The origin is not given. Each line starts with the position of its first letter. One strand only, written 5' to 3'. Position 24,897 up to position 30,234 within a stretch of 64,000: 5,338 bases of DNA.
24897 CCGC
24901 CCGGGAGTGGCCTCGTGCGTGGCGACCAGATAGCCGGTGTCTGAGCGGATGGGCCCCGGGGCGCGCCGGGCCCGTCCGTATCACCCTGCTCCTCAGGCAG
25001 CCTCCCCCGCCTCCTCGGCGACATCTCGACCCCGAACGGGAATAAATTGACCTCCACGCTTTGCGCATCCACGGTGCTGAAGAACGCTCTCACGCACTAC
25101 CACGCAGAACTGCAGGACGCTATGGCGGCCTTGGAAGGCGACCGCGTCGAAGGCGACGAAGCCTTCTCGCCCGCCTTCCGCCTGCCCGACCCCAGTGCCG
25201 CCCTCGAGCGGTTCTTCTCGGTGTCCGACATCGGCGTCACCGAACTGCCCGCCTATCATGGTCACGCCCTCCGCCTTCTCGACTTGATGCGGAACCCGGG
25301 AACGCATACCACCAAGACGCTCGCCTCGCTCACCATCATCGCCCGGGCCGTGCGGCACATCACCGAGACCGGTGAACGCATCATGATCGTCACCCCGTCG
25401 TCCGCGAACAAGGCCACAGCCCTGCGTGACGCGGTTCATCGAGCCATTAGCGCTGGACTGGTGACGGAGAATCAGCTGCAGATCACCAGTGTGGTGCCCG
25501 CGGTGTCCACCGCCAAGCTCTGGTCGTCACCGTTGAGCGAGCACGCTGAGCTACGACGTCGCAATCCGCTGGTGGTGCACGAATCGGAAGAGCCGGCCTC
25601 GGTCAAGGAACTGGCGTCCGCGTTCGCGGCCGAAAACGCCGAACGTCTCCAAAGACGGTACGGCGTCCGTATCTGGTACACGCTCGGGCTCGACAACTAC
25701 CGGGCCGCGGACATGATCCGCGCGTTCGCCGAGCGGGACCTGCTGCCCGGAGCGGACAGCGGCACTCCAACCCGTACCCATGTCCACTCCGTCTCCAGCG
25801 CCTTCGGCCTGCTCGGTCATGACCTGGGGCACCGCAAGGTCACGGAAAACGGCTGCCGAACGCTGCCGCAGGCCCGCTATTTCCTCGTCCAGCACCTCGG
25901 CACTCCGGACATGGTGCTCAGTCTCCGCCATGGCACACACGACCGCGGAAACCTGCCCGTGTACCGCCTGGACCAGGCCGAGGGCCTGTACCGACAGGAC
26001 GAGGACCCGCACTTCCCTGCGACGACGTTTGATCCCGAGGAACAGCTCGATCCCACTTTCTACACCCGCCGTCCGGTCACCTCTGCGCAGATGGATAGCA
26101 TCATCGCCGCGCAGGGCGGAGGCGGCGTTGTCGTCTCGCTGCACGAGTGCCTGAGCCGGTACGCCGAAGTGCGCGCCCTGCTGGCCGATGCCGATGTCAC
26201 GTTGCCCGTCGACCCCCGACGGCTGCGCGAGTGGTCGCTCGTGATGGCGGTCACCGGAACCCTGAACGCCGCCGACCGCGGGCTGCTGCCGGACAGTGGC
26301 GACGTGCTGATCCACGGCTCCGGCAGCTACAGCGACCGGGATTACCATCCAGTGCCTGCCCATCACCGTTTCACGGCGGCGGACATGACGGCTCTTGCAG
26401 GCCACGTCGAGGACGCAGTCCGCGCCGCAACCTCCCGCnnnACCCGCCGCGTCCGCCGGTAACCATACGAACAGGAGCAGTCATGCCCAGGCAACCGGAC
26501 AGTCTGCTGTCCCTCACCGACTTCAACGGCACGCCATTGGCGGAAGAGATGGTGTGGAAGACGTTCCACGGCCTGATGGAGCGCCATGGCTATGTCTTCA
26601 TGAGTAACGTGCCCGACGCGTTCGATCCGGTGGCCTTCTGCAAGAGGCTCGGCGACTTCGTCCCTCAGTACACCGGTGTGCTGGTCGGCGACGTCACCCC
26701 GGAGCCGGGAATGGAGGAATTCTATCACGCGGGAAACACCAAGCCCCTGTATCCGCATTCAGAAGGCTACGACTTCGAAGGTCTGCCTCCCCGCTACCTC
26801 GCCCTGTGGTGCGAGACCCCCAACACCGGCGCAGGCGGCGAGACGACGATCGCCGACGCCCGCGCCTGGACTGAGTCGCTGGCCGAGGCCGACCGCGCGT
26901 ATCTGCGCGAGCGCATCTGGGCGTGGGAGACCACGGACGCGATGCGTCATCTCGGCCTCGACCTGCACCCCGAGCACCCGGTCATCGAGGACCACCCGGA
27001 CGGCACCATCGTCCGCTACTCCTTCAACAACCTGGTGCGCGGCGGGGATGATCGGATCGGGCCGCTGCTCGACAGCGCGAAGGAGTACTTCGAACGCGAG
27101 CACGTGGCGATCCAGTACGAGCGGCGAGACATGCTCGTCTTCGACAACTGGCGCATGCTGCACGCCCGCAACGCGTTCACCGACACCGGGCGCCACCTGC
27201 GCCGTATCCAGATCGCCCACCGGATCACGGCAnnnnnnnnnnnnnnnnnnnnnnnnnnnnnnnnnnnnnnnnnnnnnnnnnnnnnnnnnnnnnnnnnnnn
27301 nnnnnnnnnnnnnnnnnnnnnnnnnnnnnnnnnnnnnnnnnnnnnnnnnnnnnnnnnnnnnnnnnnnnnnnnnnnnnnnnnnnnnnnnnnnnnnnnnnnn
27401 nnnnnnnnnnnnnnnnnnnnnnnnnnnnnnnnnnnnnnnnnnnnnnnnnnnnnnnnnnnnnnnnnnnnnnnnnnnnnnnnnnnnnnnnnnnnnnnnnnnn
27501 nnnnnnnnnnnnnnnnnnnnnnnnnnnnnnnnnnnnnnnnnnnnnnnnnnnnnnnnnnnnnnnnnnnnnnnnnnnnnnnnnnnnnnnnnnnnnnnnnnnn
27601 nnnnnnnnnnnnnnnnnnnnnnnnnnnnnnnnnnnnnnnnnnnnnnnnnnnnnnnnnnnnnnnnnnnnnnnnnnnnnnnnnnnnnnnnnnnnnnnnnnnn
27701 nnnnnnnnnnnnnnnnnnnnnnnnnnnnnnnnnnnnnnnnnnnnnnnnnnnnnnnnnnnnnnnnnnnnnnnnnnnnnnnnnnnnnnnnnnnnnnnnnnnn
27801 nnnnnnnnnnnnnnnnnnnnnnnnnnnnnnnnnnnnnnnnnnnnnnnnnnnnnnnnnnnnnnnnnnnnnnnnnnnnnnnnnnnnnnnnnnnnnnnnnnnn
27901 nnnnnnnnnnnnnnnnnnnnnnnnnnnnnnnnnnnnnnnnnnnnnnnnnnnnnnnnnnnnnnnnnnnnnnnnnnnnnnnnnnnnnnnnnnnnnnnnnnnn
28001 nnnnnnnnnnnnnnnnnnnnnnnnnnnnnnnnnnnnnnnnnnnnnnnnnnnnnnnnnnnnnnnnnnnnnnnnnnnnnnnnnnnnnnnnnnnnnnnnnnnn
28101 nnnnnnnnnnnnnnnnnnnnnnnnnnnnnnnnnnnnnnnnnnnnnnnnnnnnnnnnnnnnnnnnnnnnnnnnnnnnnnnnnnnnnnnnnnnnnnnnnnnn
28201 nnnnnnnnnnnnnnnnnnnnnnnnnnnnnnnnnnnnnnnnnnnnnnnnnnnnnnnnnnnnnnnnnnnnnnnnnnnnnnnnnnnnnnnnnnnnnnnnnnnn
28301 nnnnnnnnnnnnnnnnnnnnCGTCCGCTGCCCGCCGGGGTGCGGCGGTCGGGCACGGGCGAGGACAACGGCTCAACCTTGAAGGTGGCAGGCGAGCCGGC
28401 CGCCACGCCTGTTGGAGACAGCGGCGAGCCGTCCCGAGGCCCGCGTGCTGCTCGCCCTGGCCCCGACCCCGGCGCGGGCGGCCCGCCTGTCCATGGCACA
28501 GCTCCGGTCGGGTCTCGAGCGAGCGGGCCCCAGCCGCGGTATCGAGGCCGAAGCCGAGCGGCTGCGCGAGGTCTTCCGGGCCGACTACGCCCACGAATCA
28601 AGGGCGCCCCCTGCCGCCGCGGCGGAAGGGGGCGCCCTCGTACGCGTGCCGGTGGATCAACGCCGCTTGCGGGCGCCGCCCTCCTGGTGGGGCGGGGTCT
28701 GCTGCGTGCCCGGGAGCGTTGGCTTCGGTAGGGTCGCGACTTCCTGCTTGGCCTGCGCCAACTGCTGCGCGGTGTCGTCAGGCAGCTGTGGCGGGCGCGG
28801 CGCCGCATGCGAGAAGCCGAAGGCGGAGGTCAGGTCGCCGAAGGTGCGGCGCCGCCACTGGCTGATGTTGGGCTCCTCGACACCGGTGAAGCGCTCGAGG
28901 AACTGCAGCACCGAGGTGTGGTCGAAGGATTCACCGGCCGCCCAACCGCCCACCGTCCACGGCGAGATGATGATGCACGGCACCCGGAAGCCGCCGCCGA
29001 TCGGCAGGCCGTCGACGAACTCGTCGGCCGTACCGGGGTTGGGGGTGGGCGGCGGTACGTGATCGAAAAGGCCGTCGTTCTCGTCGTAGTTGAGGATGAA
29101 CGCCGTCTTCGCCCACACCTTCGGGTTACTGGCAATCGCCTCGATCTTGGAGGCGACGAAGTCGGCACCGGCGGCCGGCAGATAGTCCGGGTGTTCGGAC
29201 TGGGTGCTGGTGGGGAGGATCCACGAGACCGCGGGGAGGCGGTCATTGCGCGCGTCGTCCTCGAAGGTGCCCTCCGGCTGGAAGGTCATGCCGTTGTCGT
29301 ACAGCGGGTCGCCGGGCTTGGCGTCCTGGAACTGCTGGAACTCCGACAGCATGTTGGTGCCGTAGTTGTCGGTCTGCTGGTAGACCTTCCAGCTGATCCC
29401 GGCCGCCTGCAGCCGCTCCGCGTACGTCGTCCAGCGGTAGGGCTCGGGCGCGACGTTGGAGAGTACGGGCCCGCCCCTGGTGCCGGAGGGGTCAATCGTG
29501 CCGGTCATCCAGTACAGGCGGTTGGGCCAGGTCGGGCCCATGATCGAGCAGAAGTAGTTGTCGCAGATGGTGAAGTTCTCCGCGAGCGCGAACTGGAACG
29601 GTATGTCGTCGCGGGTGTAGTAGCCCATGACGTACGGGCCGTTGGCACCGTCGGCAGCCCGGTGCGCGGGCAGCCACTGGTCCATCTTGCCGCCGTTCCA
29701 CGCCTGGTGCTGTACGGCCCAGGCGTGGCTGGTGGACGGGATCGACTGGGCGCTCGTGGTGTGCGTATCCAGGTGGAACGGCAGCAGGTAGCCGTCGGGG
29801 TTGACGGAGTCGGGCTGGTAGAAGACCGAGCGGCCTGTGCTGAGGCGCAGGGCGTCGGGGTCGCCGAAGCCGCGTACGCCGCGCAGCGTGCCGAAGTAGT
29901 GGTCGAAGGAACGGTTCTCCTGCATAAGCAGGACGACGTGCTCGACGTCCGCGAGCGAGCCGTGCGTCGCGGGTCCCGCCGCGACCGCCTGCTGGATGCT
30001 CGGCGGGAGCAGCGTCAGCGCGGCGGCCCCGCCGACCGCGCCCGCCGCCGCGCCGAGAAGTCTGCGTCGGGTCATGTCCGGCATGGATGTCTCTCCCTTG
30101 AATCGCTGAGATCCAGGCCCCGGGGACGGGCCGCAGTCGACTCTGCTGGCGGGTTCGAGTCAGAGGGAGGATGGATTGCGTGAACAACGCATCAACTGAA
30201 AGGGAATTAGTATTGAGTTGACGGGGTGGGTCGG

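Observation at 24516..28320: Tightly coupled panD / PLP-like / TauD-like oxygenase / NAD-oxidoreductase operon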

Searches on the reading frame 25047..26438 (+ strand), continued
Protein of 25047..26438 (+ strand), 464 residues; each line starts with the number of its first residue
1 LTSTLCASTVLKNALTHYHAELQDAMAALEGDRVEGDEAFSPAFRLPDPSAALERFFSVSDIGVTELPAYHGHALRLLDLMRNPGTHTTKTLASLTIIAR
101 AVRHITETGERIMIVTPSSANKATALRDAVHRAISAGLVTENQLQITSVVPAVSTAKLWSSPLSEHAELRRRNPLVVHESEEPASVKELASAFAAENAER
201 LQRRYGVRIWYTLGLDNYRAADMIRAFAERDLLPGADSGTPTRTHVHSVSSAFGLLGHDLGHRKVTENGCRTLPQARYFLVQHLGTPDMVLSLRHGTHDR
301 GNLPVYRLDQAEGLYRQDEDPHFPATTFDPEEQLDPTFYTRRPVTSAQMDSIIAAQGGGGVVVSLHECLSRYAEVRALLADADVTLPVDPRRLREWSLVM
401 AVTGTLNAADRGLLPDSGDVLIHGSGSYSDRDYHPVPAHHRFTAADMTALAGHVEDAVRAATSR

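Call 87: fold_search(model_id=the predicted structure, library=pdb)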
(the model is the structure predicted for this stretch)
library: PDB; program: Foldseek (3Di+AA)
matches with E <= 10: 1084; with E <= 0.001: 219
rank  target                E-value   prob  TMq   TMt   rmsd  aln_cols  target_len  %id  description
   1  2zsj_A                1.3e-10  1.00  0.48  0.60   5.9       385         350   14  Crystal structure of threonine synthase from Aquifex aeolicus VF5 (released 2008-10-21)
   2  9k3c                  1.4e-10  1.00  0.60  0.63   5.7       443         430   15  Crystal Structure of CapA2 from Alistipes finegoldii in complex with PLP cofactor (released 2025-10-22)
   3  3aey_B                2.1e-10  1.00  0.49  0.62  11.8       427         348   17  Apo form of threonine synthase from Thermus thermophilus HB8 (released 2010-11-17)
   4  1v7c_A                2.9e-10  1.00  0.50  0.62   7.2       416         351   17  Crystal structure of threonine synthase from thermus thermophilus hb8 in complex with a substrate analogue (released 2003-12-30)
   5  6nmx_B                3.9e-10  1.00  0.50  0.64   6.2       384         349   13  Threonine synthase from Bacillus subtilis ATCC 6633 with PLP and APPA (released 2019-03-13)
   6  2zsj_D                4.9e-10  1.00  0.46  0.58   9.7       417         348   13  Crystal structure of threonine synthase from Aquifex aeolicus VF5 (released 2008-10-21)
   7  3x43_B                7.2e-10  1.00  0.43  0.58   7.8       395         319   14  Crystal structure of O-ureido-L-serine synthase (released 2015-07-29)
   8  3vsc_A                8.0e-10  1.00  0.45  0.53   8.6       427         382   13  Crystal Structure of the K127A Mutant of O-Phosphoserine Sulfhydrylase Complexed with External Schiff Base of Pyridoxa (released 2012-05-16)
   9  3x43_A                1.6e-09  1.00  0.44  0.60   7.7       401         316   13  Crystal structure of O-ureido-L-serine synthase (released 2015-07-29)
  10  1kl7_A                1.8e-09  1.00  0.52  0.48   9.2       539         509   10  Crystal Structure of Threonine Synthase from Yeast (released 2002-04-24)
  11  1wkv_A                1.9e-09  1.00  0.45  0.52   9.0       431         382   14  Crystal structure of O-phosphoserine sulfhydrylase (released 2005-06-28)
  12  1uin_B                2.0e-09  1.00  0.47  0.60   6.6       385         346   17  Crystal Structure of Threonine Synthase from Thermus Thermophilus HB8, Trigonal Crystal Form (released 2003-11-18)
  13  6cgq_B                2.5e-09  1.00  0.49  0.62   6.1       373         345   13  Threonine synthase from Bacillus subtilis ATCC 6633 with PLP and PLP-Ala (released 2019-02-27)
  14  2c2b_C                3.3e-09  1.00  0.46  0.47  13.9       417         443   13  Crystallographic structure of Arabidopsis thaliana Threonine synthase complexed with pyridoxal phosphate and S-adenosy (released 2005-11-28)
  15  6nmx_D                4.3e-09  1.00  0.50  0.64   6.3       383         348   13  Threonine synthase from Bacillus subtilis ATCC 6633 with PLP and APPA (released 2019-03-13)
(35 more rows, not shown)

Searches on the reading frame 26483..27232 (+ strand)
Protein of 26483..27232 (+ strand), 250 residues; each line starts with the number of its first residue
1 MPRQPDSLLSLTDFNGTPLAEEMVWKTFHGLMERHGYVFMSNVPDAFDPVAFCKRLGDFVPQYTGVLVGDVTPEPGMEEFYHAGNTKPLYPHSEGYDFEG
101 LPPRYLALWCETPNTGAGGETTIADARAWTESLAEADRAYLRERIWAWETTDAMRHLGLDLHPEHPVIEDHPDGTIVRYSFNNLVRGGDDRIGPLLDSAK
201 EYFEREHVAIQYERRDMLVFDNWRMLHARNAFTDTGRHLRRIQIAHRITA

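Call 9: search_protein_families(library=pfam, proteins=[window:26483-27232:+], max_evalue=0.01)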
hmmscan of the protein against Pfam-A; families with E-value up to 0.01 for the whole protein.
window:26483-27232:+ (250 aa): 1 family
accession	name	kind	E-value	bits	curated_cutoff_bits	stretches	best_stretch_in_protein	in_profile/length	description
PF02668.22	TauD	-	5.4e-27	95.8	27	1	19-242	22-266/267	Taurine catabolism dioxygenase TauD, TfdA family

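Call 10: search_protein_families(library=ncbifam, proteins=[window:26483-27232:+], max_evalue=0.01)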
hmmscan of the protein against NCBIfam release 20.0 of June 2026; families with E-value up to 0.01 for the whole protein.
window:26483-27232:+ (250 aa): 5 families
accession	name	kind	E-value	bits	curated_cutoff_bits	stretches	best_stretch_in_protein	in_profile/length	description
NF049936.1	TriMthamethphnDioxTmpA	equivalog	3.2e-08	32.8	400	1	104-240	199-345/366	2-trimethylaminoethylphosphonate dioxygenase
TIGR02409.1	carnitine_bodg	equivalog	5.2e-08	32.3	414.75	1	114-239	210-347/366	gamma-butyrobetaine dioxygenase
NF041363.1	GntD_guanitoxin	equivalog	3.3e-06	26.5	345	0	197-246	271-324/341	guanitoxin biosynthesis L-enduracididine beta-hydroxylase GntD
TIGR02410.1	carnitine_TMLD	equivalog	2e-05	24.3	268.3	1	207-235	312-340/362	trimethyllysine dioxygenase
NF043003.1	ClavSyn_CS1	equivalog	0.00011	21.9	450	1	65-234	105-274/312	clavaminate synthase Cs1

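Call 26: search_solved_structures(query=window:26483-27232:+, max_evalue=0.01)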
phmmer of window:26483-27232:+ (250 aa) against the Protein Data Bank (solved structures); distinct sequences matched with E-value up to 0.01: 10.
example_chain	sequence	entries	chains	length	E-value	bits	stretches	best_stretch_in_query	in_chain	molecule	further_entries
7tcl_X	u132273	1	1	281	1.5e-07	34.2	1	92-245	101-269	TauD/TfdA family dioxygenase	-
9j0j_A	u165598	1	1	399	5.2e-07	32.5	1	34-238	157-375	Fe/2OG-dependent oxygenase DfmD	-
4bg1_A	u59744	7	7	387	7.6e-07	31.9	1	115-240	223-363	GAMMA-BUTYROBETAINE DIOXYGENASE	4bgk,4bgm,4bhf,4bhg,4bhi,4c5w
3ms5_A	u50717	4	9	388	7.7e-07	31.9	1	115-240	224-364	Gamma-butyrobetaine dioxygenase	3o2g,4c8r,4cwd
3n6w_A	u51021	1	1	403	8.5e-07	31.8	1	102-240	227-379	Gamma-butyrobetaine dioxygenase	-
3eat_X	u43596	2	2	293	1.6e-06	30.9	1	43-244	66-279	Pyoverdine biosynthesis protein PvcB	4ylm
2og5_A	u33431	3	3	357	1.8e-05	27.5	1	57-128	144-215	Putative oxygenase | asparagine oxygenase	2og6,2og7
6xi1_AAA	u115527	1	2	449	0.0011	21.6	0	109-148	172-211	Flagellin hook IN motif family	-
1y0z_A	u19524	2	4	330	0.0014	21.2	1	199-237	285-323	protein product of AT3G21360 | Clavaminate synthase-like protein At3g21360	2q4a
1drt_A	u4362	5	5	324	0.0016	21.1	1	64-234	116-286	CLAVAMINATE SYNTHASE 1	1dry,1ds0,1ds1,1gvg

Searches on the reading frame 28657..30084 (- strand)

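Call 9: search_protein_families(library=pfam, proteins=[window:28657-30084:-], max_evalue=0.01)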
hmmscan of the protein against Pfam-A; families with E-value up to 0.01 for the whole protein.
window:28657-30084:- (475 aa): 1 family
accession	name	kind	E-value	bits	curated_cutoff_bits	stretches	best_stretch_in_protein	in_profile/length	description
PF04185.19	Phosphoesterase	-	9.1e-114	380.7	23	1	47-402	1-355/356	Phosphoesterase family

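Call 10: search_protein_families(library=ncbifam, proteins=[window:28657-30084:-], max_evalue=0.01)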
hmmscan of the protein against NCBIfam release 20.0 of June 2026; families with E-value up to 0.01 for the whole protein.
window:28657-30084:- (475 aa): 2 families
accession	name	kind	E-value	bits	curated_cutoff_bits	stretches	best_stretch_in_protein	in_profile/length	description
TIGR03396.1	PC_PLC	equivalog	3e-172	574.6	580.25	1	5-474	2-496/688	phosphocholine-specific phospholipase C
TIGR03397.1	acid_phos_Burk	subfamily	1.7e-29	103.4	362.75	2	235-423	295-481/483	acid phosphatase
